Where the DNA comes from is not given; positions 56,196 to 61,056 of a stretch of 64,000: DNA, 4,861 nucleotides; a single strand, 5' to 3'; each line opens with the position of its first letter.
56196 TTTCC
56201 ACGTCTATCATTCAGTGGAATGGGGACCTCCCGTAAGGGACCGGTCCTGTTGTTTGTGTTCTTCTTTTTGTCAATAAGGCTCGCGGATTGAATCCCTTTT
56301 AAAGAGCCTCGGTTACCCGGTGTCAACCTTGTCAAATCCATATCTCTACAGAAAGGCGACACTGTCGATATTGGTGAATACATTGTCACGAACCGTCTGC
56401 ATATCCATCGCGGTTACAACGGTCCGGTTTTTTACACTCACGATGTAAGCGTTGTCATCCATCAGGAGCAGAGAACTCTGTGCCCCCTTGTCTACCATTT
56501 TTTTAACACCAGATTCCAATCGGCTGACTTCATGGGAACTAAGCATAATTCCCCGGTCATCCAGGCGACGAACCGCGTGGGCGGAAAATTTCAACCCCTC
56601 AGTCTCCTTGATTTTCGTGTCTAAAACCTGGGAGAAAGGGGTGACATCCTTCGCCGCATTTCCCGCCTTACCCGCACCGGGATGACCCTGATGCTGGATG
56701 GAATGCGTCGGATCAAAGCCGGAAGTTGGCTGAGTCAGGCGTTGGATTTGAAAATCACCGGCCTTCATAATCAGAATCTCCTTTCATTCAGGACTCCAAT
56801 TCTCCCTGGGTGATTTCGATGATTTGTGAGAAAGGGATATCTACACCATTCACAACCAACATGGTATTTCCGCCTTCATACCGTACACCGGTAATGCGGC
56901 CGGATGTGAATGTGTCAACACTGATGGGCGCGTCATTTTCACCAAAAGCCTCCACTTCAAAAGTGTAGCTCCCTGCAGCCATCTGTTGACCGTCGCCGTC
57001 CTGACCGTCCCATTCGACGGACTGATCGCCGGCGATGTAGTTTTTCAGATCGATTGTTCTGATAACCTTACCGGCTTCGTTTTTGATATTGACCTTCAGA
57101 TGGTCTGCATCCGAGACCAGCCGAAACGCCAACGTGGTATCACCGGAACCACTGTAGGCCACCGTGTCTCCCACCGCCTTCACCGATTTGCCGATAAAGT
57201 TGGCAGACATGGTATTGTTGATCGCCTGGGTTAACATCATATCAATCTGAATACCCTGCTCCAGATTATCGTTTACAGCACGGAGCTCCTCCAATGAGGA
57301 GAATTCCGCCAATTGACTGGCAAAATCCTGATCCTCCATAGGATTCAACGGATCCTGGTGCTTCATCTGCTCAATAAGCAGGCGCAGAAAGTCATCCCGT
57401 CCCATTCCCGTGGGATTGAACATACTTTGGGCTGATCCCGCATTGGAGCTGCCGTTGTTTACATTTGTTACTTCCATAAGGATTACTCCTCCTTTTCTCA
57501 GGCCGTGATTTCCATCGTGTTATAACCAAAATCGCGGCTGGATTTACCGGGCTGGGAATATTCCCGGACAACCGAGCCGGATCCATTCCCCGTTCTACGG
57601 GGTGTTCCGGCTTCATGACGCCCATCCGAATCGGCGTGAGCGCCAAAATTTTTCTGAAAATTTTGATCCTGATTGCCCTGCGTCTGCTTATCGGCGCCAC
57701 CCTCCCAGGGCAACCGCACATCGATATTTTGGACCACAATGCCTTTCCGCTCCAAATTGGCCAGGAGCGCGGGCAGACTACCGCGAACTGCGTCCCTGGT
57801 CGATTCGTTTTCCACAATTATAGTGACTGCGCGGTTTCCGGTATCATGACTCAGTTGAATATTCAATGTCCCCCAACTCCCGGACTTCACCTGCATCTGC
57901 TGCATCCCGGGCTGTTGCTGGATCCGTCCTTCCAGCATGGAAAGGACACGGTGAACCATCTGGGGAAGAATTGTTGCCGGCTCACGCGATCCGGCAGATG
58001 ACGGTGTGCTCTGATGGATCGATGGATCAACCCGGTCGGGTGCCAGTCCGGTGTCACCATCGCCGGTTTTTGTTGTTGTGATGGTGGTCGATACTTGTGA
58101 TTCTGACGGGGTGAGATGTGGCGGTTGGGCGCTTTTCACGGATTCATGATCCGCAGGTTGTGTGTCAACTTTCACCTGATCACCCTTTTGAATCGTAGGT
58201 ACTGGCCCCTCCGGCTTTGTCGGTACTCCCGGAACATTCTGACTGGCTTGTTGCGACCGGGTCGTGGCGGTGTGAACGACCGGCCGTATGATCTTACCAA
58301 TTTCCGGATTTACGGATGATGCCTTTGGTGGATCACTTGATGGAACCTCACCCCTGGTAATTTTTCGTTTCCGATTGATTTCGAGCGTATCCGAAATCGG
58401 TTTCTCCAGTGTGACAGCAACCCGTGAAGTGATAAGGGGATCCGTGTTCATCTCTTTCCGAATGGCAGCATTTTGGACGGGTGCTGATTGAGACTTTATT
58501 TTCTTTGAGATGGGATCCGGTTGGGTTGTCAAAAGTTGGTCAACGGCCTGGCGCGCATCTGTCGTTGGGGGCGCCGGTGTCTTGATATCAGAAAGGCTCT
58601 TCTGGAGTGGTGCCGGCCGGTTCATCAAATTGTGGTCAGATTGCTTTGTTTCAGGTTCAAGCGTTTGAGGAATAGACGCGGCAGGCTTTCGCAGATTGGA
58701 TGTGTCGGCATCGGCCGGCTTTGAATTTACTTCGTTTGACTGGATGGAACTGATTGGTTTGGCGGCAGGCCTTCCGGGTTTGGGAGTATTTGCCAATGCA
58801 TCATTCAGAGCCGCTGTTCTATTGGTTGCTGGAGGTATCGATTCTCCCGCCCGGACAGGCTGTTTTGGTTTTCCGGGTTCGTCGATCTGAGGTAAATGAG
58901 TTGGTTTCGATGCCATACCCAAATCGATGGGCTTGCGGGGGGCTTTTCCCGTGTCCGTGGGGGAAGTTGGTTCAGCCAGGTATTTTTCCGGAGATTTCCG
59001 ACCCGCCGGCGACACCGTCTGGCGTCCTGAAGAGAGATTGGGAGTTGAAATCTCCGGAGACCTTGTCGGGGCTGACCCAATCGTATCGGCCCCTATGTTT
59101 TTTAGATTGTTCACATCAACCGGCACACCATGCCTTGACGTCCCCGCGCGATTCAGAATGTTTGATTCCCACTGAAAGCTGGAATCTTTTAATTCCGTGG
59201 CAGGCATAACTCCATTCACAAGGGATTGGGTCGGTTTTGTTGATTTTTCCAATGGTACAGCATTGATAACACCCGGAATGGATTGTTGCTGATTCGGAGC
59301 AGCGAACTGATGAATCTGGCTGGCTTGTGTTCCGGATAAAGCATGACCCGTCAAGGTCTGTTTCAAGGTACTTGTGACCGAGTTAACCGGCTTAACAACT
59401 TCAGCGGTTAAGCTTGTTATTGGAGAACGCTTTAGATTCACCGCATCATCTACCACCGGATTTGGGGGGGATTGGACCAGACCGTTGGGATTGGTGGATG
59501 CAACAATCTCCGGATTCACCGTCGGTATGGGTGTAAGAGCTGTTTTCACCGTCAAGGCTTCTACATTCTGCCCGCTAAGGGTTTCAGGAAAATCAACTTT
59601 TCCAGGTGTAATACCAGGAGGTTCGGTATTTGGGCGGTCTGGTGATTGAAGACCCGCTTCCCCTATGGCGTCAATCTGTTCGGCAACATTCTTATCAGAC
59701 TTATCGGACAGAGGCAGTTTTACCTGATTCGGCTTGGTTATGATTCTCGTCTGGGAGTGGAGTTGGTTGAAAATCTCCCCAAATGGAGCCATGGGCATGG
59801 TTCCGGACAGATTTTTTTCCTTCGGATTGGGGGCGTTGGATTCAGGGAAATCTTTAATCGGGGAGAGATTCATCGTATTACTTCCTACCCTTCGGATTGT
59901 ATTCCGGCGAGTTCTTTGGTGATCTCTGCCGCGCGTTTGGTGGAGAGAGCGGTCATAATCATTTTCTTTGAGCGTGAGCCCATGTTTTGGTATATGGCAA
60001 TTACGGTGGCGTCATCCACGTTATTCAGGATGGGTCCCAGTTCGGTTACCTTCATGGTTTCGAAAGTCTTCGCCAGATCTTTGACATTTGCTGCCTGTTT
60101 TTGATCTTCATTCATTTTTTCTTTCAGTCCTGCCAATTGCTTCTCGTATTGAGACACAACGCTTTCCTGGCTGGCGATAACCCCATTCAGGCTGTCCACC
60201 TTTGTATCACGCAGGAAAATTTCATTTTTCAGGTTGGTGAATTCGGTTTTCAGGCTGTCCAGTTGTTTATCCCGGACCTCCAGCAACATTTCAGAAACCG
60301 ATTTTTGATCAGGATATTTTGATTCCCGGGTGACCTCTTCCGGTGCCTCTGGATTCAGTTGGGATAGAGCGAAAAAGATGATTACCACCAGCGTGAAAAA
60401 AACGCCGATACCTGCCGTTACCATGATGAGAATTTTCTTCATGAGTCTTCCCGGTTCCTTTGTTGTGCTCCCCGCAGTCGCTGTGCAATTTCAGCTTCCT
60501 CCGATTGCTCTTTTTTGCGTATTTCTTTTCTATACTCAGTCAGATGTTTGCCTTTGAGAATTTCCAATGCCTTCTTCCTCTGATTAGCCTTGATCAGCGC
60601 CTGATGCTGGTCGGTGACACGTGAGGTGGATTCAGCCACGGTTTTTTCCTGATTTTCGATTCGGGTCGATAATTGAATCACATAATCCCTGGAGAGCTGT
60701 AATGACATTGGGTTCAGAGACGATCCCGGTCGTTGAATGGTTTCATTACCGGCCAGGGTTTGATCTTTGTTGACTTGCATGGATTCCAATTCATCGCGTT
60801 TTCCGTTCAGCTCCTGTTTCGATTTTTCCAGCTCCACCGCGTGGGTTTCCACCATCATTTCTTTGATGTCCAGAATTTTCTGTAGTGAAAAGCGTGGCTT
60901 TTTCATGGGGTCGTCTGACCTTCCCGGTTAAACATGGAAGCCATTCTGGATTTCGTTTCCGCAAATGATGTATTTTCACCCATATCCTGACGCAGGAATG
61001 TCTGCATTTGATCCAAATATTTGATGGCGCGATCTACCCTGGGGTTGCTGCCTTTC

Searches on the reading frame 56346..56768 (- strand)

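Call 16: search_protein_families(library=pfam, proteins=[window:56346-56768:-], max_evalue=0.001)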
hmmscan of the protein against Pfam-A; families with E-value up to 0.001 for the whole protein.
window:56346-56768:- (140 aa): 1 family
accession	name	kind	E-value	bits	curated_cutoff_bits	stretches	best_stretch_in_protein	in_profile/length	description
PF12611.13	Flagellar_put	-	2.9e-08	33.8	21.1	1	116-137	1-22/24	Putative flagellar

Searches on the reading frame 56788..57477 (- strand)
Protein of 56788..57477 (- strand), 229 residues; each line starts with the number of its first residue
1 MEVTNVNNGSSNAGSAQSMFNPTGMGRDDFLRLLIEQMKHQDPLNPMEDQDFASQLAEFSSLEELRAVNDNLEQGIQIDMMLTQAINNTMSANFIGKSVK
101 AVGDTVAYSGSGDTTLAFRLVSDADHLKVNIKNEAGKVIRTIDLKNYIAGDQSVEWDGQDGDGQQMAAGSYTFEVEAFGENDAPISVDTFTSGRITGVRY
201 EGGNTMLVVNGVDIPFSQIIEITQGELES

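Call 16: search_protein_families(library=pfam, proteins=[window:56788-57477:-], max_evalue=0.001)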
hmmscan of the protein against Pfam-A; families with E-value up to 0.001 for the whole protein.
window:56788-57477:- (229 aa): 3 families
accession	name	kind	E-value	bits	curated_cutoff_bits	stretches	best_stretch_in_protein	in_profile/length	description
PF03963.19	FlgD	-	6e-21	74.9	27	1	7-74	8-75/75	Flagellar hook capping protein - N-terminal region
PF13860.13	FlgD_ig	-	1.3e-20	73.6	27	1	105-177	3-75/79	FlgD Ig-like domain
PF13861.12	FLgD_tudor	-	6.3e-09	36.3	26.9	1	89-219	4-57/58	FlgD Tudor-like domain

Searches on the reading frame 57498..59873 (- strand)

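Call 16: search_protein_families(library=pfam, proteins=[window:57498-59873:-], max_evalue=0.001)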
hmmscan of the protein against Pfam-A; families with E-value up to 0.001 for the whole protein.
window:57498-59873:- (791 aa): 1 family
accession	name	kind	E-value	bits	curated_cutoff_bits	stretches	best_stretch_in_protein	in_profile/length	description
PF02120.21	Flg_hook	-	2.3e-08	34.2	29.8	1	659-721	16-78/85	Flagellar hook-length control protein FliK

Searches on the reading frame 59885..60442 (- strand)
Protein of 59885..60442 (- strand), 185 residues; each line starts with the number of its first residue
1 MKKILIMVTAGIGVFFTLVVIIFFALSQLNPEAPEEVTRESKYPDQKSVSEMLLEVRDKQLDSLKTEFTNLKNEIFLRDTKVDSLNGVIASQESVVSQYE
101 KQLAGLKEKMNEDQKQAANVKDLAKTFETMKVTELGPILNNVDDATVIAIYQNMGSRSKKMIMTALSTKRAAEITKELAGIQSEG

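Call 16: search_protein_families(library=pfam, proteins=[window:59885-60442:-], max_evalue=0.001)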
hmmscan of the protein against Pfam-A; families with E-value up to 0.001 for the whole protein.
window:59885-60442:- (185 aa): 3 families
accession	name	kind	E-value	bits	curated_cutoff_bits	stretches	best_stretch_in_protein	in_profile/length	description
PF03448.22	MgtE_N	-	3e-05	24.9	25.9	1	119-178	2-61/102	MgtE intracellular N domain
PF04102.17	SlyX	-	0.00022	22.2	30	1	68-118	5-55/67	SlyX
PF16888.10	YwqH-like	-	0.0006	20.5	33.7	0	84-160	7-81/123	YwqH-like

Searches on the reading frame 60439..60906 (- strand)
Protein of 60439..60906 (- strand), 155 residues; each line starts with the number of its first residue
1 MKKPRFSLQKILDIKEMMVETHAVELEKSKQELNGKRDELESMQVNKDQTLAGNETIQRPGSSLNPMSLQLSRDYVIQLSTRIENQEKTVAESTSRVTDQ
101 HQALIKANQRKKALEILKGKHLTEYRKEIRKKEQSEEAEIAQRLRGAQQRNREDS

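Call 16: search_protein_families(library=pfam, proteins=[window:60439-60906:-], max_evalue=0.001)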
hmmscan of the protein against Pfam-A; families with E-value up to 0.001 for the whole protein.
window:60439-60906:- (155 aa): 2 families
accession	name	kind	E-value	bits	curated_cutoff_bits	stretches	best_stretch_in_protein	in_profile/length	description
PF02050.21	FliJ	-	2.4e-11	44.4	28.4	1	23-144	4-122/123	Flagellar FliJ protein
PF16789.10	YscO-like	-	1.3e-05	25.7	27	0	77-150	87-160/161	YscO-like protein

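Call 53: find_encoding_contigs(protein=window:60439-60906:-, flank=10000, max_places=3)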
Protein window:60439-60906:- (155 aa): 6 contigs read that carry it; 2 places shown.
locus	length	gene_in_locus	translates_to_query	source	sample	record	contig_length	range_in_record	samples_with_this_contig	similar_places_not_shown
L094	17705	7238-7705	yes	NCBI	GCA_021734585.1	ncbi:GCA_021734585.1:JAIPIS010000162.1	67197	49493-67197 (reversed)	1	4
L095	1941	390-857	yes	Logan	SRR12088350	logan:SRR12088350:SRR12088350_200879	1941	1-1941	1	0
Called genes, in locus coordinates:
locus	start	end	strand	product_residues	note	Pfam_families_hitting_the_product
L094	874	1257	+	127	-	-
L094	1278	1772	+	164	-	PF06429:Flg_bbr_C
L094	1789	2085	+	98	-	-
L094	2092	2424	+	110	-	PF02049:FliE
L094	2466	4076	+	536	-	PF01514:YscJ_FliF, PF08345:YscJ_FliF_C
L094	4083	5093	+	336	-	PF03448:MgtE_N (faint), PF14842:FliG_N, PF14841:FliG_M, PF14842:FliG_N, PF01706:FliG_C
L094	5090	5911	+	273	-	PF02108:FliH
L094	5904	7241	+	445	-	PF02874:ATP-synt_ab_N (weak), PF00006:ATP-synt_ab, PF18269:T3SS_ATPase_C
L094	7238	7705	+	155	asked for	PF02050:FliJ, PF16789:YscO-like (faint)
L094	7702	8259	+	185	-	-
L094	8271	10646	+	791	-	PF02120:Flg_hook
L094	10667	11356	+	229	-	PF03963:FlgD, PF13861:FLgD_tudor, PF13860:FlgD_ig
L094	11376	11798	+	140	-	PF12611:Flagellar_put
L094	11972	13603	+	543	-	PF00460:Flg_bb_rod, PF22692:LlgE_F_G_D1, PF07559:FlgE_D2, PF06429:Flg_bbr_C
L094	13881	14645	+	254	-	PF20560:MotA_N (faint), PF01618:MotA_ExbB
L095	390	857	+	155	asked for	PF02050:FliJ, PF16789:YscO-like (faint)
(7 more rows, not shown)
